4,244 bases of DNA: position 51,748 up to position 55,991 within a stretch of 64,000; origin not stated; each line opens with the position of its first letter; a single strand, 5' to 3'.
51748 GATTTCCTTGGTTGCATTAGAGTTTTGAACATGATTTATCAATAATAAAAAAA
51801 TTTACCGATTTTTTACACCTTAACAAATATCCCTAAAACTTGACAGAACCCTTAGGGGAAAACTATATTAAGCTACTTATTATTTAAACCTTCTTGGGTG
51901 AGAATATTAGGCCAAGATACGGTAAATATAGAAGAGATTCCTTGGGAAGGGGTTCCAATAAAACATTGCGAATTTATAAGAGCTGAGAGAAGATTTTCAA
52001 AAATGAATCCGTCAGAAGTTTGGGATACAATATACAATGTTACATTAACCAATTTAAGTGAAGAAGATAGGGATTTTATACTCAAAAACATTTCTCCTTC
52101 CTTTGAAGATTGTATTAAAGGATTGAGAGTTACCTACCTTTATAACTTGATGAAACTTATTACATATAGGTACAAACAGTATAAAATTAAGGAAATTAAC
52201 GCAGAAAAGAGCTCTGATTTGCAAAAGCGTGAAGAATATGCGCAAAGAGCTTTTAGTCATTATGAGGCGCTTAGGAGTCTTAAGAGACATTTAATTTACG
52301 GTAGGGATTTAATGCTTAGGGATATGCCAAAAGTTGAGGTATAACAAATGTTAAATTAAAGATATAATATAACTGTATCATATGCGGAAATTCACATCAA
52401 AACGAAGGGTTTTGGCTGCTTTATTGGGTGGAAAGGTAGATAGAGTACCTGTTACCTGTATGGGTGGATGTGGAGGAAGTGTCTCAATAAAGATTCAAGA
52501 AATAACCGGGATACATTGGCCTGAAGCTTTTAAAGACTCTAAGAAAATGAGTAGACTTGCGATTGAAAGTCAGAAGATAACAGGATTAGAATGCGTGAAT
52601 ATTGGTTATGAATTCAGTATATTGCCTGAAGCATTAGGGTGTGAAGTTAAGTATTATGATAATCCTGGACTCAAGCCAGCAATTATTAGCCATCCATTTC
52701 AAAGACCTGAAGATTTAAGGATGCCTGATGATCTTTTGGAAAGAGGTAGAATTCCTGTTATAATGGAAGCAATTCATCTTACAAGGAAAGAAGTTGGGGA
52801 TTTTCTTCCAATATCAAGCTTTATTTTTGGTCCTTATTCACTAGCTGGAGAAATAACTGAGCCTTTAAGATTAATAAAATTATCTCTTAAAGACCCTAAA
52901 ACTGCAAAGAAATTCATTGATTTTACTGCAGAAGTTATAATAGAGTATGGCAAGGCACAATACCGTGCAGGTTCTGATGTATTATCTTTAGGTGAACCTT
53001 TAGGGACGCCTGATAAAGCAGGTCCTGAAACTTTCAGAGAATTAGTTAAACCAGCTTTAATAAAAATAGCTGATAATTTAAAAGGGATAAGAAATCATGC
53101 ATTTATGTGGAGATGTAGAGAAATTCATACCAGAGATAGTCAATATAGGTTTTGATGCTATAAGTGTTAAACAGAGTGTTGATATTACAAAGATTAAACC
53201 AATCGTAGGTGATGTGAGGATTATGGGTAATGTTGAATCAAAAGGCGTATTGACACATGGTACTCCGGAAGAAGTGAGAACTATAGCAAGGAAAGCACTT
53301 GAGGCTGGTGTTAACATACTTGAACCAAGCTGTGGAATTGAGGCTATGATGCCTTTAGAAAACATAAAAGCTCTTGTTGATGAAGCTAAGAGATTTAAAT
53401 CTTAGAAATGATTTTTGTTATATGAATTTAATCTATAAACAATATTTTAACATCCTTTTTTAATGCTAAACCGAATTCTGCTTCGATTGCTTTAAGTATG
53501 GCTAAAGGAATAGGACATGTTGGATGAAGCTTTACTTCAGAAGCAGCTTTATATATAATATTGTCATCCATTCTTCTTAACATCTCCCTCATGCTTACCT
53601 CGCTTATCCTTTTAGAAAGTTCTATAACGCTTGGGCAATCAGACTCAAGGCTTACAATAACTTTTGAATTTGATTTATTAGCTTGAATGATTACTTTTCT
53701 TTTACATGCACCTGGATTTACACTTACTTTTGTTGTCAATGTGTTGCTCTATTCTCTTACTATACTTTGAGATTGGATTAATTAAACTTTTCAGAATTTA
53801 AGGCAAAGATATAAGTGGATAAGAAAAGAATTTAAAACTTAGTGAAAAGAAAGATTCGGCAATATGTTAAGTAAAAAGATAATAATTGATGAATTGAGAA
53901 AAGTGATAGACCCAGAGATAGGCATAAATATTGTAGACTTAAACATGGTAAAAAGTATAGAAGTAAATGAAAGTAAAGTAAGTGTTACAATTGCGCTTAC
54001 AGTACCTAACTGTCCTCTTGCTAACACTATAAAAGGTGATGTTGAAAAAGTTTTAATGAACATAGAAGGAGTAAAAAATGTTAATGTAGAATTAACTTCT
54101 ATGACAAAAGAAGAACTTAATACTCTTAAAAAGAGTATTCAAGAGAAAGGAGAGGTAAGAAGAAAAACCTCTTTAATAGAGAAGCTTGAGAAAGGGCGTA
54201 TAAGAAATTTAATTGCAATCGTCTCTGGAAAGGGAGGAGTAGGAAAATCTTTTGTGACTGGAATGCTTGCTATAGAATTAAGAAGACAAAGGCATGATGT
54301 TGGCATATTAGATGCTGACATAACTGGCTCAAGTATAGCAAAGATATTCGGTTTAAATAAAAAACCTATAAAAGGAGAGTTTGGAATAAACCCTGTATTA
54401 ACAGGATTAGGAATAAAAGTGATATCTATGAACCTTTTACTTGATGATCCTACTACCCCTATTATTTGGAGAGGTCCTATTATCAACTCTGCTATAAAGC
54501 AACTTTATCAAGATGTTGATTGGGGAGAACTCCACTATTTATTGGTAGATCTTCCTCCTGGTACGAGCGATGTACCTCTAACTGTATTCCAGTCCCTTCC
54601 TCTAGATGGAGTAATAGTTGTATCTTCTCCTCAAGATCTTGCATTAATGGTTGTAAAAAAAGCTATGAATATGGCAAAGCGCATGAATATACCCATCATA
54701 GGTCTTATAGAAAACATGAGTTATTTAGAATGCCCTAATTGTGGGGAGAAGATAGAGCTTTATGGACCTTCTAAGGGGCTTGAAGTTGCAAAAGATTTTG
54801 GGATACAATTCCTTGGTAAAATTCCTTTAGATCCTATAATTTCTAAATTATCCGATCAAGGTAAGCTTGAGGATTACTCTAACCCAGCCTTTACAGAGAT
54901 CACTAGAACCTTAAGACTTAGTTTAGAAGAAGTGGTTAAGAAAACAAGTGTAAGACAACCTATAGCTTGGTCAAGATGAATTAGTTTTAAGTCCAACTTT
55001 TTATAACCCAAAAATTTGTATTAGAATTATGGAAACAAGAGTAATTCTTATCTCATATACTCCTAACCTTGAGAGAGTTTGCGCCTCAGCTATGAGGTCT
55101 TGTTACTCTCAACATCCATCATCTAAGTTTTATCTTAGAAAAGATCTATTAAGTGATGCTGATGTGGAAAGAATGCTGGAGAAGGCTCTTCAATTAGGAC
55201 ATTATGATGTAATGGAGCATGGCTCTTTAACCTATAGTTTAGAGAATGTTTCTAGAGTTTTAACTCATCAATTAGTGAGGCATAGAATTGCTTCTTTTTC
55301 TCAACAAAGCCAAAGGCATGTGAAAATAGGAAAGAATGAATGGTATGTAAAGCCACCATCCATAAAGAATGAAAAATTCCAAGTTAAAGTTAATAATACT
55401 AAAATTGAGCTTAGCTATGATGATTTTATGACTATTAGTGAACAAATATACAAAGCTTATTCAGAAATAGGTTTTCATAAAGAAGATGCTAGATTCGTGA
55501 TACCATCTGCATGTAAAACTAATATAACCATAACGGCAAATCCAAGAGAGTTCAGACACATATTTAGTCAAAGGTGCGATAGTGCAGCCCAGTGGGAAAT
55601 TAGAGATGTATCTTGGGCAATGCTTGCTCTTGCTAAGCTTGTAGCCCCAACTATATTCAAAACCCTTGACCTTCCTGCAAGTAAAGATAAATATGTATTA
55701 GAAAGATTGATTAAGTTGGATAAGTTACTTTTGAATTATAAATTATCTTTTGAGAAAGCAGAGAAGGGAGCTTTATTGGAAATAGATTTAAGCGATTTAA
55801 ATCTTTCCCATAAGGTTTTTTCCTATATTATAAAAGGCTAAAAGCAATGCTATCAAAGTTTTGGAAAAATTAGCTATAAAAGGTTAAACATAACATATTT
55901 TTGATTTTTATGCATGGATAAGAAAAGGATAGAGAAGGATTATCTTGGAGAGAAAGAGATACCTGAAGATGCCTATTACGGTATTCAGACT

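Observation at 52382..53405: MtaA/MtbA-type methyltransferase inactivated by a single-base frameshift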

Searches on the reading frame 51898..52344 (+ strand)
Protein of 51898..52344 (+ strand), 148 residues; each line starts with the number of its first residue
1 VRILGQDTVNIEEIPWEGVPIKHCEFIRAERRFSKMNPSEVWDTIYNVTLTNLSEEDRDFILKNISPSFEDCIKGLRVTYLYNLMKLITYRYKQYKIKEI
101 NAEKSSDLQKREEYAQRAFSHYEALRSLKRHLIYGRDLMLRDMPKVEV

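Call 25: search_protein_families(library=pfam, proteins=[window:51898-52344:+], max_evalue=0.00001)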
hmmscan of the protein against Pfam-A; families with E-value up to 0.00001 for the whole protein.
window:51898-52344:+ (148 aa): 0 families

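Call 47: search_protein_families(library=ncbifam, proteins=[window:51898-52344:+], max_evalue=0.001)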
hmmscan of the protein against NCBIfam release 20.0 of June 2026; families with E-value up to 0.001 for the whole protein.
window:51898-52344:+ (148 aa): 0 families
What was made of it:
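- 51898..52344 (+): Conserved upstream ORF of unknown function (148 aa), same strand, 37 nt upstream. No Pfam or NCBIfam hit (calls 25, 47).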

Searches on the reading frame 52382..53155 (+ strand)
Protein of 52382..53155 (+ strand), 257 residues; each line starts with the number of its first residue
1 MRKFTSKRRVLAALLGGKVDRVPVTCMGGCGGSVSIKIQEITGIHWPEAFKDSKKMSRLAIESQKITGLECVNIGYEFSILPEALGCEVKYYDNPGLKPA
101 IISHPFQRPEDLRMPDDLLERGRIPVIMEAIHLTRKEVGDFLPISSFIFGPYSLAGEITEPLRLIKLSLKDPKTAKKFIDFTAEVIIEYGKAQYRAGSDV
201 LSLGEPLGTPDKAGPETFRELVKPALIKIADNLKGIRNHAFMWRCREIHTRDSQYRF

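Call 7: search_protein_families(library=pfam, proteins=[window:52382-53152:+], max_evalue=0.01)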
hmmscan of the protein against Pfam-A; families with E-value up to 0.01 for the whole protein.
window:52382-53152:+ (257 aa): 1 family
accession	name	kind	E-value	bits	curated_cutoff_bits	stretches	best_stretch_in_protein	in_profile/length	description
PF01208.23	URO-D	-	1.6e-45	156.1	23.9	1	5-238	1-237/346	Uroporphyrinogen decarboxylase (URO-D)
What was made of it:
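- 52382..53092 (+): N-terminal 237 native codons of the MtaA-like gene (ORF1 up to Arg237). Pfam URO-D profile positions 1-237, E 1.6e-45 (call 7).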

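Call 16: find_encoding_contigs(protein=window:52382-53155:+, flank=10000, max_places=6)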
Protein window:52382-53155:+ (257 aa): no gene with exactly this product is on record in the collection.

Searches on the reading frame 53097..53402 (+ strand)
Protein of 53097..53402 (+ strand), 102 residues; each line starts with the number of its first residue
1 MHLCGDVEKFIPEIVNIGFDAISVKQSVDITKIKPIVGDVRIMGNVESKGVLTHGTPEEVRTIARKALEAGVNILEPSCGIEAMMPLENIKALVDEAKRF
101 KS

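Call 7: search_protein_families(library=pfam, proteins=[window:53097-53402:+], max_evalue=0.01)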
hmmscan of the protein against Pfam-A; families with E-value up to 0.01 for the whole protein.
window:53097-53402:+ (102 aa): 1 family
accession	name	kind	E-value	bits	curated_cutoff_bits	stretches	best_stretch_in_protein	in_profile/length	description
PF01208.23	URO-D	-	9e-20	71.4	23.9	1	1-99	243-345/346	Uroporphyrinogen decarboxylase (URO-D)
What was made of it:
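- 53097..53405 (+): C-terminal 102 codons (ORF2) carrying His240 (53100-53102), Cys242 (53106-53108) and Cys317 (53331-53333). Pfam URO-D profile positions 243-345, E 9e-20 (call 7).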

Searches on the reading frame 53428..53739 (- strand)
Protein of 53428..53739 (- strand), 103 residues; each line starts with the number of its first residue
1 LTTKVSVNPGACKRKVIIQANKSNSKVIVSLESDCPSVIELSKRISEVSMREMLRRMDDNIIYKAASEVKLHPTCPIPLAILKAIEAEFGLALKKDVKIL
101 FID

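Call 25: search_protein_families(library=pfam, proteins=[window:53428-53739:-], max_evalue=0.00001)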
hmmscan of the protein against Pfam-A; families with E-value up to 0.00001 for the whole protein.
window:53428-53739:- (103 aa): 1 family
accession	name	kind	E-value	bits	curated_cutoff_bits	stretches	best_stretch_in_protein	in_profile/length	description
PF22263.1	DUF6951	-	3.6e-27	95.1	27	1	3-100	1-100/101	Family of unknown function (DUF6951)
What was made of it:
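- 53428..53739 (-): Convergent neighbour encoding a DUF6951 protein, a family that recurs beside MtaA-like and corrinoid genes. Pfam PF22263, E 3.6e-27 (call 25).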

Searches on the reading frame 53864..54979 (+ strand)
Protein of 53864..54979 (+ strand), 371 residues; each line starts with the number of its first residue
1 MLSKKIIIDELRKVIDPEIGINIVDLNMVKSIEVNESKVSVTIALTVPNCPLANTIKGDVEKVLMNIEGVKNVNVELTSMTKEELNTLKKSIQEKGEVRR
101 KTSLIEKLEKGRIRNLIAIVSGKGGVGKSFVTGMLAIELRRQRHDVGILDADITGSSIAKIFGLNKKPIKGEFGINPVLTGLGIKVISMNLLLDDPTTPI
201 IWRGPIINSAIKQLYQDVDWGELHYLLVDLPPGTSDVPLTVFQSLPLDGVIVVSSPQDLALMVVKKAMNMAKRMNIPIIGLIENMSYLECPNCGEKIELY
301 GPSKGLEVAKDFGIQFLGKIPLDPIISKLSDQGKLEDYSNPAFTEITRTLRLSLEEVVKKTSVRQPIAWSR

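Call 25: search_protein_families(library=pfam, proteins=[window:53864-54979:+], max_evalue=0.00001)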
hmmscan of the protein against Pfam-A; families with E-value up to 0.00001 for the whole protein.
window:53864-54979:+ (371 aa): 3 families
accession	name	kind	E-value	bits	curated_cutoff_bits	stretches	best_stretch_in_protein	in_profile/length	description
PF10609.15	ParA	-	1.2e-87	293.9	27.1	1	113-336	2-225/246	NUBPL iron-transfer P-loop NTPase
PF01883.24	FeS_assembly_P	-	9.9e-20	71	23.5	1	7-75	4-71/73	Iron-sulfur cluster assembly protein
PF01656.29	CbiA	-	2.7e-10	40.7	25.4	1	117-334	1-123/125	CobQ/CobB/MinD/ParA nucleotide binding domain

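Call 36: find_encoding_contigs(protein=window:53864-54979:+, flank=10000, max_places=10)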
Protein window:53864-54979:+ (371 aa): no gene with exactly this product is on record in the collection.

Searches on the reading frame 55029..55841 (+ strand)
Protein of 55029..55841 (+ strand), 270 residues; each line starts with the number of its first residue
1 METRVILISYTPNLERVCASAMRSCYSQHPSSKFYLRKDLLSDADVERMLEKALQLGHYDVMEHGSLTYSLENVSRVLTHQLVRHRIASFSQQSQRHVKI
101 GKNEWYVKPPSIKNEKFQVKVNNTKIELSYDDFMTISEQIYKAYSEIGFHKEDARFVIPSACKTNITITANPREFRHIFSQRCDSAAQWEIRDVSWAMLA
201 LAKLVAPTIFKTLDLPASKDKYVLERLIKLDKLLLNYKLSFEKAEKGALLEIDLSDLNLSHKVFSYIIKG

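Call 25: search_protein_families(library=pfam, proteins=[window:55029-55841:+], max_evalue=0.00001)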
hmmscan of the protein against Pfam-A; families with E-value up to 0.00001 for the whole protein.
window:55029-55841:+ (270 aa): 1 family
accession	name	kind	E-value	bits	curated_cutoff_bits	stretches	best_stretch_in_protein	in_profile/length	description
PF02511.20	Thy1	-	6e-56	189.7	24.8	1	7-208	2-191/191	Thymidylate synthase complementing protein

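Call 37: find_encoding_contigs(protein=window:55029-55841:+, flank=10000, max_places=10)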
Protein window:55029-55841:+ (270 aa): no gene with exactly this product is on record in the collection.
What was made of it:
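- Tried and rejected: There was no exact-protein record for ORF1, Mrp or ThyX (calls 16, 36, 37).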
